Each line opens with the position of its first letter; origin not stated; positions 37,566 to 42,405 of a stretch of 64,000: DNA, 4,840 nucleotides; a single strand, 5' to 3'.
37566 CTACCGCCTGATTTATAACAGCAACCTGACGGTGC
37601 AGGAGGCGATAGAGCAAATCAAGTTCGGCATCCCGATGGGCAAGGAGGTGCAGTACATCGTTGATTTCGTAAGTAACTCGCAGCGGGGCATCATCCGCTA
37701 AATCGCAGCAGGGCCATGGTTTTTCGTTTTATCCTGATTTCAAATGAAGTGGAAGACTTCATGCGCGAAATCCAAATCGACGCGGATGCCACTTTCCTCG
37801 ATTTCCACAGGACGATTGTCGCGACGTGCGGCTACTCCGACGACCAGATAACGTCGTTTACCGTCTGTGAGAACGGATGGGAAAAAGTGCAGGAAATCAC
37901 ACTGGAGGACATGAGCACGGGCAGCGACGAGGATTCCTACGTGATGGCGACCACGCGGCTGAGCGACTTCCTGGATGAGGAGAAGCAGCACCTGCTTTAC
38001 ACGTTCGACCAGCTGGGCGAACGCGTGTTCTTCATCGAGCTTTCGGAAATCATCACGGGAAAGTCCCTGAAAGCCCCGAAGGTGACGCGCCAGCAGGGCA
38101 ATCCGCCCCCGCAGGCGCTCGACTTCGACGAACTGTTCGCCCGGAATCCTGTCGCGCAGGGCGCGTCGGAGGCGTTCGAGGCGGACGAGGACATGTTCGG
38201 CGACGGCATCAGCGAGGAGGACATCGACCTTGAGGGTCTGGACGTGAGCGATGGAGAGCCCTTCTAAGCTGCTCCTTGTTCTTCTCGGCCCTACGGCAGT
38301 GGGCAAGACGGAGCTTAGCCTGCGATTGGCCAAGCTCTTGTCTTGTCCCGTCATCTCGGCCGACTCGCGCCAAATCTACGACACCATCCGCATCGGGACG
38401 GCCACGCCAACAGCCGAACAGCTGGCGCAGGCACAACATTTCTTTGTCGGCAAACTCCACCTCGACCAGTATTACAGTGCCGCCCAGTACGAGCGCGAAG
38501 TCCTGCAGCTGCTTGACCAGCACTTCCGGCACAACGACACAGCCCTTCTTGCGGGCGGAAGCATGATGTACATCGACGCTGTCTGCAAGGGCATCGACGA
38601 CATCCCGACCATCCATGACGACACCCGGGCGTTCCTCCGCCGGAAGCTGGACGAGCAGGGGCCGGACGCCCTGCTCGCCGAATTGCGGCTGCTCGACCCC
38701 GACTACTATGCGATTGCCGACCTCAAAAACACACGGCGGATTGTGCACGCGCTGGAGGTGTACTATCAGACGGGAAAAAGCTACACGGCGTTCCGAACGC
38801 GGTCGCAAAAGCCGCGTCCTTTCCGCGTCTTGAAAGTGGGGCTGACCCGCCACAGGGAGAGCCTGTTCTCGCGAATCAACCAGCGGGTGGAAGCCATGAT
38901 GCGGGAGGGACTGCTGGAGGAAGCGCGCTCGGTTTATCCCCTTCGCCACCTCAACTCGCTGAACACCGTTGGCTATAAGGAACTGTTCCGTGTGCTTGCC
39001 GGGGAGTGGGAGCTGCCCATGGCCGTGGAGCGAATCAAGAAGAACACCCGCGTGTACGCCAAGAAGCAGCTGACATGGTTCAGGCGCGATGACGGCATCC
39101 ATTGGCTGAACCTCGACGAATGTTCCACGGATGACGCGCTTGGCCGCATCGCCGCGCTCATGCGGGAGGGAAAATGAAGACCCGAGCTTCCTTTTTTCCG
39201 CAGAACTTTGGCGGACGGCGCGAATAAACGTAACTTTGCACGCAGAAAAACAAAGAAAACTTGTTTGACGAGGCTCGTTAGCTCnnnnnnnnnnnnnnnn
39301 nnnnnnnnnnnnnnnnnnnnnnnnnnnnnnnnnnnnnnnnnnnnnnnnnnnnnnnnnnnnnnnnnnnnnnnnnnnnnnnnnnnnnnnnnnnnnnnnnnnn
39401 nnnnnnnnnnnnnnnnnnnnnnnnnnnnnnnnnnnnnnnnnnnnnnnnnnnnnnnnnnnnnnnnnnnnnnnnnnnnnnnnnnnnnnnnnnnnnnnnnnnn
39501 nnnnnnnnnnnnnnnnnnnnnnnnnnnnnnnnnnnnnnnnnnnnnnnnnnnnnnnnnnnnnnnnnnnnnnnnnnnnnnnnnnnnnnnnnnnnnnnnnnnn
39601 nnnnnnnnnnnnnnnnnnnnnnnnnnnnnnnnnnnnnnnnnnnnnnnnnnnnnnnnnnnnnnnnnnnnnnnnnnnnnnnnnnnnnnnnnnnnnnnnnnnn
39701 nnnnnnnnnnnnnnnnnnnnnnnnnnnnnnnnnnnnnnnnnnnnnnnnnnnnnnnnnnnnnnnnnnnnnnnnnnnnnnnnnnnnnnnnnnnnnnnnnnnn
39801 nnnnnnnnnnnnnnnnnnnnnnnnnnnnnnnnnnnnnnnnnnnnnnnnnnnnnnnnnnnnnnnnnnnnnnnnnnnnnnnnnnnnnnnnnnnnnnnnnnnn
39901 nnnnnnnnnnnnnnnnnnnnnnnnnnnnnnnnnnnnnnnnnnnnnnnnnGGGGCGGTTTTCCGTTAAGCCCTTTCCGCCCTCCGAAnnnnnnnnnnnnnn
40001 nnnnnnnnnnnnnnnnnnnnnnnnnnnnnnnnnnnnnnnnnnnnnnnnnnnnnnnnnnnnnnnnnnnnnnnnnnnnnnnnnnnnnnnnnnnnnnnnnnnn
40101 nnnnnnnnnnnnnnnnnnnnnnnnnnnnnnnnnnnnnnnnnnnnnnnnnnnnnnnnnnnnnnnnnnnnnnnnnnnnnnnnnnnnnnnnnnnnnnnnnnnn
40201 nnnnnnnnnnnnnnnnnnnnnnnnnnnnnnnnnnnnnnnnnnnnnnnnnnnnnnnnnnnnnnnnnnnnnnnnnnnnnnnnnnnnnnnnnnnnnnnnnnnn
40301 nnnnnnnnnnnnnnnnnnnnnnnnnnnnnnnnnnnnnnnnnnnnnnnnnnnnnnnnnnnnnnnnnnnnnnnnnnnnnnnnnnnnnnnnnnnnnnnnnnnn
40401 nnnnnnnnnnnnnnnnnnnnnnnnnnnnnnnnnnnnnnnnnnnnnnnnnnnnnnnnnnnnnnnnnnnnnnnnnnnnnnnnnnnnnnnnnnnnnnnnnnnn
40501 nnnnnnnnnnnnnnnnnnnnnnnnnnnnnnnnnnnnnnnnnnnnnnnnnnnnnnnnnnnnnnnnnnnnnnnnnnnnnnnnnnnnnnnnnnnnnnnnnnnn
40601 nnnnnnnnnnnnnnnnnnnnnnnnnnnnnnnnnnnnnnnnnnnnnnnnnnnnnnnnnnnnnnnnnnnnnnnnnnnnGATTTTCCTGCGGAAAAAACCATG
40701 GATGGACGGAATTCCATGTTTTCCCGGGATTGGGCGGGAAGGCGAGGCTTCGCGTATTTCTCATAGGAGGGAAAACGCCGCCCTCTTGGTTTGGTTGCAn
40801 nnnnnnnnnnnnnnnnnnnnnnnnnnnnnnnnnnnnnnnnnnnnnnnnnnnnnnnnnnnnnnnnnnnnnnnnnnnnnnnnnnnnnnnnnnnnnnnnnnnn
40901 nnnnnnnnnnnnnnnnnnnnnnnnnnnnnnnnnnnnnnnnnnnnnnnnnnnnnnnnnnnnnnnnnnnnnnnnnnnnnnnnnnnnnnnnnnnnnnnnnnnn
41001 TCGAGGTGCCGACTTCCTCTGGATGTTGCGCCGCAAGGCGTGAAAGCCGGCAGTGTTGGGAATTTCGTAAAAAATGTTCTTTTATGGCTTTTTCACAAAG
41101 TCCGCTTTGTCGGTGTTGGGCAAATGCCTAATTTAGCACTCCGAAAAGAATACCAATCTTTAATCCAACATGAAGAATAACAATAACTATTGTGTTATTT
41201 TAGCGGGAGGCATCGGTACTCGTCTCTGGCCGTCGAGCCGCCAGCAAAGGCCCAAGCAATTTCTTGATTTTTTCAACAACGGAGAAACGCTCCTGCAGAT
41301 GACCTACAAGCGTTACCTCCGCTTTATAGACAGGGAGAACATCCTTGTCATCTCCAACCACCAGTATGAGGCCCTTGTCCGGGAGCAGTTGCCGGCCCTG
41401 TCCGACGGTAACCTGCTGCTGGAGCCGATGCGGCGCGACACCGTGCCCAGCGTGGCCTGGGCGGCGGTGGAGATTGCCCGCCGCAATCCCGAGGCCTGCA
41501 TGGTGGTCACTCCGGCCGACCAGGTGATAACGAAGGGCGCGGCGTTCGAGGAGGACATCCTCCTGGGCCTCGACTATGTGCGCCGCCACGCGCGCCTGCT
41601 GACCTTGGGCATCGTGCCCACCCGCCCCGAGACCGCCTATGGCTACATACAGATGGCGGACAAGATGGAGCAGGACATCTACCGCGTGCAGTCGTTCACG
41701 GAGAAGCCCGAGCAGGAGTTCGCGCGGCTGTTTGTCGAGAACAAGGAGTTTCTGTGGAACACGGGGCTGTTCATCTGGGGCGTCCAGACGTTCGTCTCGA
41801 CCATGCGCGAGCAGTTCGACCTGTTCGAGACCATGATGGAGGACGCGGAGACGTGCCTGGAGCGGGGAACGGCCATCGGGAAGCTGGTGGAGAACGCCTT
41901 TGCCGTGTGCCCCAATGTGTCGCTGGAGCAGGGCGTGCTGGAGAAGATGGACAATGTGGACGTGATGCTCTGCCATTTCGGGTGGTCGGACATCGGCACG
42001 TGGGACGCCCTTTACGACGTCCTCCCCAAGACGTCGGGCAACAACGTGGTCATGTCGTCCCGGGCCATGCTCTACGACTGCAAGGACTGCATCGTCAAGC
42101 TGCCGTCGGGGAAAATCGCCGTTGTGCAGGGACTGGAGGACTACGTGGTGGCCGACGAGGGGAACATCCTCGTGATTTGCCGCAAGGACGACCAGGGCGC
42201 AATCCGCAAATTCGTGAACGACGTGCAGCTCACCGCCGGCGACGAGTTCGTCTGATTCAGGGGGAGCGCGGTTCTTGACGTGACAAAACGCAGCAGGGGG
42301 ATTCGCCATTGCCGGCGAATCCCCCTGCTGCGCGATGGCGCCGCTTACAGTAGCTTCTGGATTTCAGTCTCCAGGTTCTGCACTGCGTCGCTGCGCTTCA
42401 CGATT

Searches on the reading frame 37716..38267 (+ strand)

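Call 62: search_protein_families(library=pfam, proteins=[window:37716-38267:+], max_evalue=0.0001)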
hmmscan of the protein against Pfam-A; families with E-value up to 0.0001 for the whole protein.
window:37716-38267:+ (183 aa): 1 family
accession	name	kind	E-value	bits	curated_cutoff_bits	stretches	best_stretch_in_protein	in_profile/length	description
PF07929.16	PRiA4_ORF3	-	3.2e-12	47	26.6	1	10-133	11-130/173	Plasmid pRiA4b ORF-3-like protein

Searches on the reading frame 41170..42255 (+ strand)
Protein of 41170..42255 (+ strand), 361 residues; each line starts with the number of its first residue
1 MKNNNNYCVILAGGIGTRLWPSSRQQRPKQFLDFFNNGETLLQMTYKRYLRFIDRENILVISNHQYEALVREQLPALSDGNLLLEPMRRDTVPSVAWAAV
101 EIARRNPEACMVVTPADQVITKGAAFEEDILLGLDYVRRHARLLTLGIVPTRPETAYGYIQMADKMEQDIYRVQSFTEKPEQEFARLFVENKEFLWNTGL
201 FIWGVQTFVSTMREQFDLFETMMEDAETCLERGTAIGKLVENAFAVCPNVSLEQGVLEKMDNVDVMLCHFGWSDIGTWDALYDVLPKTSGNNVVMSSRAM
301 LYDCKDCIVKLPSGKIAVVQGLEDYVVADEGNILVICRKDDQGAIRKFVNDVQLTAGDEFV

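Call 18: search_protein_families(library=pfam, proteins=[window:41170-42255:+])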
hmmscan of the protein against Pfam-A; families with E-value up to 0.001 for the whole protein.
window:41170-42255:+ (361 aa): 3 families
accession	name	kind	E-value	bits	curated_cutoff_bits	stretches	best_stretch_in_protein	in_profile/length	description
PF00483.29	NTP_transferase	-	1.9e-37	129.6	21.2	1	9-287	3-241/245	Nucleotidyl transferase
PF12804.13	NTP_transf_3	-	1.6e-06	28.8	27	1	8-121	1-99/160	MobA-like NTP transferase domain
PF22640.1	ManC_GMP_beta-helix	-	3.1e-06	27.4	27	1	301-350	5-53/55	MannoseP isomerase/GMP-like beta-helix domain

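Call 71: list_cluster_members(proteins=[window:41170-42255:+, window:39987-40676:-, window:34487-35527:+, window:30976-33906:-, window:8115-10670:+, window:10591-12408:+, window:12870-14966:-, window:6006-8075:+, window:38251-39177:+, window:35530-36912:+])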
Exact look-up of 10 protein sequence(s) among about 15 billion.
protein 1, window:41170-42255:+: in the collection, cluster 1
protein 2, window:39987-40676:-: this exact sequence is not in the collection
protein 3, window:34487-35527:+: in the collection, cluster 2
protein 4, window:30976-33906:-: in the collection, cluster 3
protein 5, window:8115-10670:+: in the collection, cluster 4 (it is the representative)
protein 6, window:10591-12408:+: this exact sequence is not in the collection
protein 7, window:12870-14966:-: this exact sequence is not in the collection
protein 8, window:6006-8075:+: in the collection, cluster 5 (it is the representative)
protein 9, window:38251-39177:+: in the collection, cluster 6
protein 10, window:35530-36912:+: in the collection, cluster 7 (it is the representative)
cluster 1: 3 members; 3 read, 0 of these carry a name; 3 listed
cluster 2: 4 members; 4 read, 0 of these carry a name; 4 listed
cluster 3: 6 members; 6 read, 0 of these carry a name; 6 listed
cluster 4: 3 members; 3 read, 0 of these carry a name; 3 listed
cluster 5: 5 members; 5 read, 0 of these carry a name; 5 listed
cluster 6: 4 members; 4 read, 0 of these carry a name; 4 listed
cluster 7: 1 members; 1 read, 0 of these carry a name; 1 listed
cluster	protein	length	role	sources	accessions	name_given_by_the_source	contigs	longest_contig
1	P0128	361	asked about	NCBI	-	-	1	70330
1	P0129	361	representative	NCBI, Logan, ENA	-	-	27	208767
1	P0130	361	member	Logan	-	-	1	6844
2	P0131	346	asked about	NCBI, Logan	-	-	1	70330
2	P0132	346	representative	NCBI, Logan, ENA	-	-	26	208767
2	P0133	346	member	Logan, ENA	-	-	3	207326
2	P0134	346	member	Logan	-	-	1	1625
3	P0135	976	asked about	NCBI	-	-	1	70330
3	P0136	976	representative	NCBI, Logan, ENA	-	-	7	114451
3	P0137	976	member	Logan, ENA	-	-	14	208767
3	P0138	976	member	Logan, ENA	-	-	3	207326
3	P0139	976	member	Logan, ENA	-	-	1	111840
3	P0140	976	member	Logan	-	-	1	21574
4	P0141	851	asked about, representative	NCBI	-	-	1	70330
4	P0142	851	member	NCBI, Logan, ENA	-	-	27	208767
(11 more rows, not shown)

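Call 72: find_encoding_contigs(protein=P0129, flank=10000, max_places=10)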
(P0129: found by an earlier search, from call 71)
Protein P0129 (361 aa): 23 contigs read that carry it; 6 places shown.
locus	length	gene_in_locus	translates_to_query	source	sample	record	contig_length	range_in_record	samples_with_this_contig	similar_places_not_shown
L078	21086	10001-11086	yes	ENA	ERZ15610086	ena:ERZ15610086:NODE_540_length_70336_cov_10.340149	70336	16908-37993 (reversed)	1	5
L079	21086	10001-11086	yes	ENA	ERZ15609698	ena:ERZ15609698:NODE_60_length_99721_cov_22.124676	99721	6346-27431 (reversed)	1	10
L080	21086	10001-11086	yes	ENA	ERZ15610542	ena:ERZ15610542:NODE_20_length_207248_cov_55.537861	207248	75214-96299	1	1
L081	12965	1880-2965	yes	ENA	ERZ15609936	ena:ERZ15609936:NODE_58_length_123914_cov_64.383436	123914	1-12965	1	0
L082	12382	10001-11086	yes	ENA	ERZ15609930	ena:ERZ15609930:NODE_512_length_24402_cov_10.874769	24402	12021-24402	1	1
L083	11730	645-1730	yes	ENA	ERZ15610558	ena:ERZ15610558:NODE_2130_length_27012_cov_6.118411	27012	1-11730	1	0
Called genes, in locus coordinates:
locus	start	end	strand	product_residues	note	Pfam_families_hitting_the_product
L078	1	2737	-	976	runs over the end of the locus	PF11790:Glyco_hydro_cc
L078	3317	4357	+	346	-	PF04613:LpxD, PF25084:LbH_EIF2B, PF25087:GMPPB_C, PF00132:Hexapep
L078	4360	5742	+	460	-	PF03331:LpxC, PF07977:FabA, PF22817:ApeP-like, PF22818:ApeI-like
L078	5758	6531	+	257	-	PF25084:LbH_EIF2B (faint), PF25087:GMPPB_C, PF00132:Hexapep (weak), PF13720:Acetyltransf_11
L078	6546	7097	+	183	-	PF07929:PRiA4_ORF3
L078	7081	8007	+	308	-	PF01745:IPT, PF01715:IPPT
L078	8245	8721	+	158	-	PF13185:GAF_2, PF01590:GAF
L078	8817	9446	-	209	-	PF00881:Nitroreductase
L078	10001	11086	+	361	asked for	PF00483:NTP_transferase, PF12804:NTP_transf_3 (weak), PF22640:ManC_GMP_beta-helix (weak)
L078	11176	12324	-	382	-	PF14289:DUF4369 (weak), PF08534:Redoxin, PF00578:AhpC-TSA, PF13905:Thioredoxin_8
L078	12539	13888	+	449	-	PF05697:Trigger_N, PF28537:FKBP-like_TF, PF28539:TF_C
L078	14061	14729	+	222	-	PF00574:CLP_protease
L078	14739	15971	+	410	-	PF06689:zf-C4_ClpX, PF00493:MCM (faint), PF05496:RuvB_N (faint), PF00004:AAA, PF07724:AAA_2, PF10431:ClpB_D2-small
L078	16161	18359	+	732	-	PF00270:DEAD, PF04851:ResIII (weak), PF00271:Helicase_C, PF16124:RecQ_Zn_bind, PF09382:RQC, PF00570:HRDC, PF14493:HTH_40 (faint), PF21220:RecQ-1-like_HTH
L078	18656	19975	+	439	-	PF00478:IMPDH, PF03060:NMO (faint), PF00571:CBS, PF01070:FMN_dh (weak)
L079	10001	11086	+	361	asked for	PF00483:NTP_transferase, PF12804:NTP_transf_3 (weak), PF22640:ManC_GMP_beta-helix (weak)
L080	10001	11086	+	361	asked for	PF00483:NTP_transferase, PF12804:NTP_transf_3 (weak), PF22640:ManC_GMP_beta-helix (weak)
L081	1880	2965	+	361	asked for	PF00483:NTP_transferase, PF12804:NTP_transf_3 (weak), PF22640:ManC_GMP_beta-helix (weak)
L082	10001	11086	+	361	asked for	PF00483:NTP_transferase, PF12804:NTP_transf_3 (weak), PF22640:ManC_GMP_beta-helix (weak)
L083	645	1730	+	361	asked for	PF00483:NTP_transferase, PF12804:NTP_transf_3 (weak), PF22640:ManC_GMP_beta-helix (weak)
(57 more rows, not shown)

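Call 73: find_encoding_contigs(protein=P0142, flank=10000, max_places=10)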
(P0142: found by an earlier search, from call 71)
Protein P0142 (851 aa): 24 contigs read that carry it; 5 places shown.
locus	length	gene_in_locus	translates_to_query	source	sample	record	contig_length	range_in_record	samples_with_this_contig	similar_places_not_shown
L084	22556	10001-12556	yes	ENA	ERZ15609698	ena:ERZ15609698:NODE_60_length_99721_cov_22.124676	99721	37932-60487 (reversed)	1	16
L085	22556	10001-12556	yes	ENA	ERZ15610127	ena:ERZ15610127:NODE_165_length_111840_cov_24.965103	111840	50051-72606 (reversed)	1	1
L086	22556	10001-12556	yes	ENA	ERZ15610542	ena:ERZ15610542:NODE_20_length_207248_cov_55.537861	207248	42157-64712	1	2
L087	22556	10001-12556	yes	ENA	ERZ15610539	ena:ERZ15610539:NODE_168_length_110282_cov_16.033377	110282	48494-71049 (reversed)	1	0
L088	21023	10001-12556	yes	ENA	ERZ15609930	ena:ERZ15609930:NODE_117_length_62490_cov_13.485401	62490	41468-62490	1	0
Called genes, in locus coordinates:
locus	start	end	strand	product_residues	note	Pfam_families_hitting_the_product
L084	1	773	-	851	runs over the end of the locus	PF14498:Glyco_hyd_65N_2, PF22124:Glyco_hydro_95_cat, PF21307:Glyco_hydro_95_C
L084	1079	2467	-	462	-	PF04616:Glyco_hydro_43, PF03422:CBM_6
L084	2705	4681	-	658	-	PF14508:GH97_N, PF10566:Glyco_hydro_97, PF14509:GH97_C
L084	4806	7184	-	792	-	PF02837:Glyco_hydro_2_N, PF22666:Glyco_hydro_2_N2 (weak), PF09134:Invasin_D3 (faint), PF00703:Glyco_hydro_2, PF02836:Glyco_hydro_2_C, PF16355:DUF4982, PF18565:Glyco_hydro2_C5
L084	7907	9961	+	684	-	-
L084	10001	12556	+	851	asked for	PF15979:Glyco_hydro_115, PF17829:GH115_C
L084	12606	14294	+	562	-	PF04616:Glyco_hydro_43, PF03422:CBM_6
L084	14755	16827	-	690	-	PF07980:SusD_RagB (faint)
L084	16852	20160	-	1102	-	PF13620:CarboxypepD_reg (weak), PF07715:Plug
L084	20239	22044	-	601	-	PF02469:Fasciclin (faint)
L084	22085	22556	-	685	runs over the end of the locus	PF02469:Fasciclin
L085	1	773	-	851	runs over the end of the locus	PF14498:Glyco_hyd_65N_2, PF22124:Glyco_hydro_95_cat, PF21307:Glyco_hydro_95_C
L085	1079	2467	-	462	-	PF04616:Glyco_hydro_43, PF03422:CBM_6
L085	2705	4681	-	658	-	PF14508:GH97_N, PF10566:Glyco_hydro_97, PF14509:GH97_C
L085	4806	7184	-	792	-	PF02837:Glyco_hydro_2_N, PF22666:Glyco_hydro_2_N2 (weak), PF09134:Invasin_D3 (faint), PF00703:Glyco_hydro_2, PF02836:Glyco_hydro_2_C, PF16355:DUF4982, PF18565:Glyco_hydro2_C5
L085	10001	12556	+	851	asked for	PF15979:Glyco_hydro_115, PF17829:GH115_C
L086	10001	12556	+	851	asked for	PF15979:Glyco_hydro_115, PF17829:GH115_C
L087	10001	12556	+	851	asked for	PF15979:Glyco_hydro_115, PF17829:GH115_C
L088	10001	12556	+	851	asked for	PF15979:Glyco_hydro_115, PF17829:GH115_C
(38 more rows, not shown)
